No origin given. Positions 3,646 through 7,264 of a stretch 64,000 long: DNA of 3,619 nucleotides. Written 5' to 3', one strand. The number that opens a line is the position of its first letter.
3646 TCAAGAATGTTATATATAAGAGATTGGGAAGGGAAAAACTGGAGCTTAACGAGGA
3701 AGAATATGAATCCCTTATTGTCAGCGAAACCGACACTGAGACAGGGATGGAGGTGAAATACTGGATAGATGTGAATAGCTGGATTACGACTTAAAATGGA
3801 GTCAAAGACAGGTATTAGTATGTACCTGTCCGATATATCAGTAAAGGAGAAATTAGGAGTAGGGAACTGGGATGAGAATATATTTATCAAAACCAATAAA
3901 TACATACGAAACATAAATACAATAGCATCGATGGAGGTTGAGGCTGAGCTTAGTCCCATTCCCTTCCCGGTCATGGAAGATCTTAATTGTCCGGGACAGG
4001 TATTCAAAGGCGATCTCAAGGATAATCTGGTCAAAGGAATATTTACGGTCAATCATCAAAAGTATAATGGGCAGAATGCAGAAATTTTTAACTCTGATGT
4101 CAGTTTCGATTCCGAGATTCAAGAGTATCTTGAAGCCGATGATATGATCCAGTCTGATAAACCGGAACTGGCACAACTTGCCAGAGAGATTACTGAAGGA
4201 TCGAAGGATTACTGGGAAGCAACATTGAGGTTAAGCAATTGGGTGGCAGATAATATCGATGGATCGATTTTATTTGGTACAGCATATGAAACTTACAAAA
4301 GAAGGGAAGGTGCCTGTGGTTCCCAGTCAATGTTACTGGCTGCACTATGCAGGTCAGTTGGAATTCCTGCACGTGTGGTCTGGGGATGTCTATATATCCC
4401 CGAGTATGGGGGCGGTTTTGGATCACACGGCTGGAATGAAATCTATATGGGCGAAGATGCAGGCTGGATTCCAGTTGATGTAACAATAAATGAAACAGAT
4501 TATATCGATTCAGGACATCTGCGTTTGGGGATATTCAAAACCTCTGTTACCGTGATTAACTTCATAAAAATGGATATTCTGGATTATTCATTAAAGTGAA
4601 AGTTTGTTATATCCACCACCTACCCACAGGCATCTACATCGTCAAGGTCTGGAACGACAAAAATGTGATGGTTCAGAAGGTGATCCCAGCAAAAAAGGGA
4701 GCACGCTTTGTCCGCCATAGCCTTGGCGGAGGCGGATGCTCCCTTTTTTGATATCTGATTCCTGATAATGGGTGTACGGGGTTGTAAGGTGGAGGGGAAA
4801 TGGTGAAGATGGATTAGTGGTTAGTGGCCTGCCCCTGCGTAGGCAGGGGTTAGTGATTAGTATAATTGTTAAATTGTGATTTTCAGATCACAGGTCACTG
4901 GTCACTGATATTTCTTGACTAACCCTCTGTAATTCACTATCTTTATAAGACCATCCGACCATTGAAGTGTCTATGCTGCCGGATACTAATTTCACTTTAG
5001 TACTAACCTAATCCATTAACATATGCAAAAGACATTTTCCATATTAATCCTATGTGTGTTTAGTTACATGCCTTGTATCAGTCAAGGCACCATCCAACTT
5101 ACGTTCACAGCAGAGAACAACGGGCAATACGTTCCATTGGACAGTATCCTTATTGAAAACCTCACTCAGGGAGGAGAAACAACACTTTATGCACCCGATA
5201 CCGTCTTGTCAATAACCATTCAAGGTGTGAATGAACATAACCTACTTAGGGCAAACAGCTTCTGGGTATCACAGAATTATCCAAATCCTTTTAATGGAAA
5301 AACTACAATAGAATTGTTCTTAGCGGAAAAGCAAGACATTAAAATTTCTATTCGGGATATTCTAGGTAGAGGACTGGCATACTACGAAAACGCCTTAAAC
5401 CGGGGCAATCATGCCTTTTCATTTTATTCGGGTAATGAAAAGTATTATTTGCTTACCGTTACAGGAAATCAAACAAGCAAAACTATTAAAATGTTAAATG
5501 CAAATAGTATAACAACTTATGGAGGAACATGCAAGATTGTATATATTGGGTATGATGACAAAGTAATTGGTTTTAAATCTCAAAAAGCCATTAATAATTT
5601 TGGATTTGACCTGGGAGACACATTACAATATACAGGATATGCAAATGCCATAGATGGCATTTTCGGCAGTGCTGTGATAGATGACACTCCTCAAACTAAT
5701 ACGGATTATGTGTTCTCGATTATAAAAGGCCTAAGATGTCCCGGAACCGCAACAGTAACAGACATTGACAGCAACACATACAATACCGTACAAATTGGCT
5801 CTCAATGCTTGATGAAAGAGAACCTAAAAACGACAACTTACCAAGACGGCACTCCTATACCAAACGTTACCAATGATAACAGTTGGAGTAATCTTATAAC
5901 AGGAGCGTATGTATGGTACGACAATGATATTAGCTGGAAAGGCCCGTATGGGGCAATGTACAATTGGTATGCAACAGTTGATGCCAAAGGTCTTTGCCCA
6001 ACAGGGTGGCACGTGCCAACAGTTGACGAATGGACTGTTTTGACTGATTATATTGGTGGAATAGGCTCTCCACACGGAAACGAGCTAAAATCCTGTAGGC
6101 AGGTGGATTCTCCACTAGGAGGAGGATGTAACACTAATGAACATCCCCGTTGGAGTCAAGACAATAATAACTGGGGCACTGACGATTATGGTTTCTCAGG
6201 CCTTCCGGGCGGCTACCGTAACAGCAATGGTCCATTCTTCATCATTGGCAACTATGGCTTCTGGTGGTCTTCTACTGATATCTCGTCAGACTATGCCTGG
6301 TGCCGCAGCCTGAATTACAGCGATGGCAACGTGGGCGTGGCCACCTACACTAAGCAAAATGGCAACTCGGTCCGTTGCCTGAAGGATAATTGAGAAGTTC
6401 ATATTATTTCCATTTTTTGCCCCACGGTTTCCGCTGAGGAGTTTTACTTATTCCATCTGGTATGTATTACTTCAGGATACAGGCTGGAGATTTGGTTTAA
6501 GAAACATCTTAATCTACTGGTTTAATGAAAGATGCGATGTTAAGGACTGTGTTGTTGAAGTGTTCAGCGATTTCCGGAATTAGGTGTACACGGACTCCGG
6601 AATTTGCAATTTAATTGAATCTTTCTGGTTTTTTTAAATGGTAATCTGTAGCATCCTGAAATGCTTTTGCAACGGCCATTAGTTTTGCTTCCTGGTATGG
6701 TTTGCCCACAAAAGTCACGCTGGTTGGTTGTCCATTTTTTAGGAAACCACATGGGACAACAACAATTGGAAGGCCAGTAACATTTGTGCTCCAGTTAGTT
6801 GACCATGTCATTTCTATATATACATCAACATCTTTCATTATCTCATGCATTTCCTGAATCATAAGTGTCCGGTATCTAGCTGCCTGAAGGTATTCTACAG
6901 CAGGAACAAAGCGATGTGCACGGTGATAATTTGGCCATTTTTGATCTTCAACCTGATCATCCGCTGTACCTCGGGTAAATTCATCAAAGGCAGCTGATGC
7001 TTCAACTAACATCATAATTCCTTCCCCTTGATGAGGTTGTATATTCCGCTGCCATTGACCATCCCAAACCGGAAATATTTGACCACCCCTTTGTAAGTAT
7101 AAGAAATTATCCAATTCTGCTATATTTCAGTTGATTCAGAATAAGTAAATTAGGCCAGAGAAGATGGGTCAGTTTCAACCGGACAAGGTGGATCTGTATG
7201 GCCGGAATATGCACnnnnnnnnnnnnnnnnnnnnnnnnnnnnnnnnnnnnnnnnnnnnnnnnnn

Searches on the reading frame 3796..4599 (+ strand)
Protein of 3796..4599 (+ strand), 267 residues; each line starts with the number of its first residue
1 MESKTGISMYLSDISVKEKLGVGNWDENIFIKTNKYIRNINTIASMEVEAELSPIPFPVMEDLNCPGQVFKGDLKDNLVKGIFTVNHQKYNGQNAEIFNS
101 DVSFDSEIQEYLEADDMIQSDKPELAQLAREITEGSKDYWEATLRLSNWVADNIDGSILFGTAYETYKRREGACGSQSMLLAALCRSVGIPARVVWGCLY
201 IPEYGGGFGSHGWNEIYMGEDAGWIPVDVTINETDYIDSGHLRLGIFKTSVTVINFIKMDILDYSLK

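Call 49: search_protein_families(library=pfam, proteins=[window:3796-4599:+], max_evalue=0.00001)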
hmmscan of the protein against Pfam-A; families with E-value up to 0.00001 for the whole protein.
window:3796-4599:+ (267 aa): 1 family
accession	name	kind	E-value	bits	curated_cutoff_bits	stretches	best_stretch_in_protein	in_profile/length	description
PF01841.26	Transglut_core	-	1.2e-20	74.2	23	1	127-228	2-107/108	Transglutaminase-like superfamily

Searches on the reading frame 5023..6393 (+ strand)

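Call 49: search_protein_families(library=pfam, proteins=[window:5023-6393:+], max_evalue=0.00001)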
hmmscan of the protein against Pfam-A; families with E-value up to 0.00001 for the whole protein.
window:5023-6393:+ (456 aa): 2 families
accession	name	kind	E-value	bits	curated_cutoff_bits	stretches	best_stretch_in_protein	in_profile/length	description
PF09603.15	Fib_succ_major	-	1.6e-33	117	33.9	1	256-454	1-187/187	Fibrobacter succinogenes major domain (Fib_succ_major)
PF18962.6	Por_Secre_tail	-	1.2e-06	29.2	27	1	86-156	2-72/75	Secretion system C-terminal sorting domain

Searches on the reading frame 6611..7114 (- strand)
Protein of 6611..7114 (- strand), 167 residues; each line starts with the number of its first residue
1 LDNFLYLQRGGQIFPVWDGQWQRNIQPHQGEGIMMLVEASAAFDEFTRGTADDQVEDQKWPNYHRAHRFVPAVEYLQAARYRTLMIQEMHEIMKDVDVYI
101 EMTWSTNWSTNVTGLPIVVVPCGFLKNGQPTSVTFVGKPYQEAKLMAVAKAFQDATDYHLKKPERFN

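Call 49: search_protein_families(library=pfam, proteins=[window:6611-7114:-], max_evalue=0.00001)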
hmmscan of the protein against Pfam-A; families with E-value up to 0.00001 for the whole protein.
window:6611-7114:- (167 aa): 1 family
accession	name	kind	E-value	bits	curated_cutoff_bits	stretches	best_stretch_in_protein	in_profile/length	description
PF01425.27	Amidase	-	6.4e-07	29.2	27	0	106-145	405-444/445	Amidase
